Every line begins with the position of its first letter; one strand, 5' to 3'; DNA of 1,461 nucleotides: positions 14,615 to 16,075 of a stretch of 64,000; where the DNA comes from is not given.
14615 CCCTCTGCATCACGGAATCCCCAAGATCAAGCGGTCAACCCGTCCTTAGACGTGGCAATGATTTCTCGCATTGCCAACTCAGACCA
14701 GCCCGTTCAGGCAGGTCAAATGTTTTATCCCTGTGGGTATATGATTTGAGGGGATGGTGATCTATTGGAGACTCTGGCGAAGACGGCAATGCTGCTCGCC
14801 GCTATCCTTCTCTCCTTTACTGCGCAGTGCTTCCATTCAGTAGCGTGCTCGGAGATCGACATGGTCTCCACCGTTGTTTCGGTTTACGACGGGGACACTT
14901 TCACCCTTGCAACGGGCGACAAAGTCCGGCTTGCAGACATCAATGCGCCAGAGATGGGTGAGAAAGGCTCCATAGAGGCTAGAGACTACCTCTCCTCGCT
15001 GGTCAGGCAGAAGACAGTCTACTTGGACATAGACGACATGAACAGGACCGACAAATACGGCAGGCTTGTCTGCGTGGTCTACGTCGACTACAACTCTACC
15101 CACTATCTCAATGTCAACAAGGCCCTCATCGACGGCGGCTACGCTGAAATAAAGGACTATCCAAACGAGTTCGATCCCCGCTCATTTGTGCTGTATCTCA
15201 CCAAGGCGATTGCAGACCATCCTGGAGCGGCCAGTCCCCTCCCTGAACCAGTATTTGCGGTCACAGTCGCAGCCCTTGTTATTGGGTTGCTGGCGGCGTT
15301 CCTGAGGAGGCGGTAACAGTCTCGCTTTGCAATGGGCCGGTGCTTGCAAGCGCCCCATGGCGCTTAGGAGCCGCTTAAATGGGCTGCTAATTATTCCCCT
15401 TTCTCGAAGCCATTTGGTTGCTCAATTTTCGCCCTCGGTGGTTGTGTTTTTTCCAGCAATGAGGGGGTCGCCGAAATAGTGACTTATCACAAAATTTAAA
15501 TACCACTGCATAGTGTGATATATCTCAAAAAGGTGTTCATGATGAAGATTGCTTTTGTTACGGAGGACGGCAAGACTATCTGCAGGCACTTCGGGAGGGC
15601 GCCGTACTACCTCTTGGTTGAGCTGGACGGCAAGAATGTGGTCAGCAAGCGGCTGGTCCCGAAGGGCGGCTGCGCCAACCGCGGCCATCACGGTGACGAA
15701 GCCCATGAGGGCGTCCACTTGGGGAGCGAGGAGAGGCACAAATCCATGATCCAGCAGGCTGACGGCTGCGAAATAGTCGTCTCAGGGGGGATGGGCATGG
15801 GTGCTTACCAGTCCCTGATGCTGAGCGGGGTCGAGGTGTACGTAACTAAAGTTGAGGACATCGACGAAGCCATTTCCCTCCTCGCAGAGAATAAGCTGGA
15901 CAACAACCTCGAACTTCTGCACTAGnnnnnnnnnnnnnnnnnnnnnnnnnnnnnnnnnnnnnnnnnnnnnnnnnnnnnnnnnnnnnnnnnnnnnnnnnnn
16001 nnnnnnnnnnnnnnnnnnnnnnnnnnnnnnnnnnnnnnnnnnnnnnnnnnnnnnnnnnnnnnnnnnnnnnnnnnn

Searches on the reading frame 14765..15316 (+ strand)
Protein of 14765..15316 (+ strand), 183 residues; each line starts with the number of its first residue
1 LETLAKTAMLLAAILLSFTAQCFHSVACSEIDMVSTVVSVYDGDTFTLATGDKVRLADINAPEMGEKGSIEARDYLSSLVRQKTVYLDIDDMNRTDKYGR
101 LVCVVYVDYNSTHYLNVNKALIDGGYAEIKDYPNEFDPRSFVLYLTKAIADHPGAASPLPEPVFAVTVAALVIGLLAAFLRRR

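Call 3: search_protein_families(library=pfam, proteins=[window:14765-15316:+], max_evalue=0.1)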
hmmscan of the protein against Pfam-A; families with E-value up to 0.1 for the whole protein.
window:14765-15316:+ (183 aa): 1 family
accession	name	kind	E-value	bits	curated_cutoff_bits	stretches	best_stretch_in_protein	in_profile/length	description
PF00565.23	SNase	-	2.5e-10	41.2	21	1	53-134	1-82/107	Staphylococcal nuclease homologue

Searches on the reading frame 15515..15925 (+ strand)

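Call 3: search_protein_families(library=pfam, proteins=[window:15515-15925:+], max_evalue=0.1)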
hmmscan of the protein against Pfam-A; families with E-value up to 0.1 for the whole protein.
window:15515-15925:+ (136 aa): 1 family
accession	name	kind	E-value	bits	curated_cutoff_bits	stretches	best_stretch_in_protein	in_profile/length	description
PF02579.22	Nitro_FeMo-Co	-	2.2e-17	63.6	26.3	1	18-123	1-92/94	Dinitrogenase iron-molybdenum cofactor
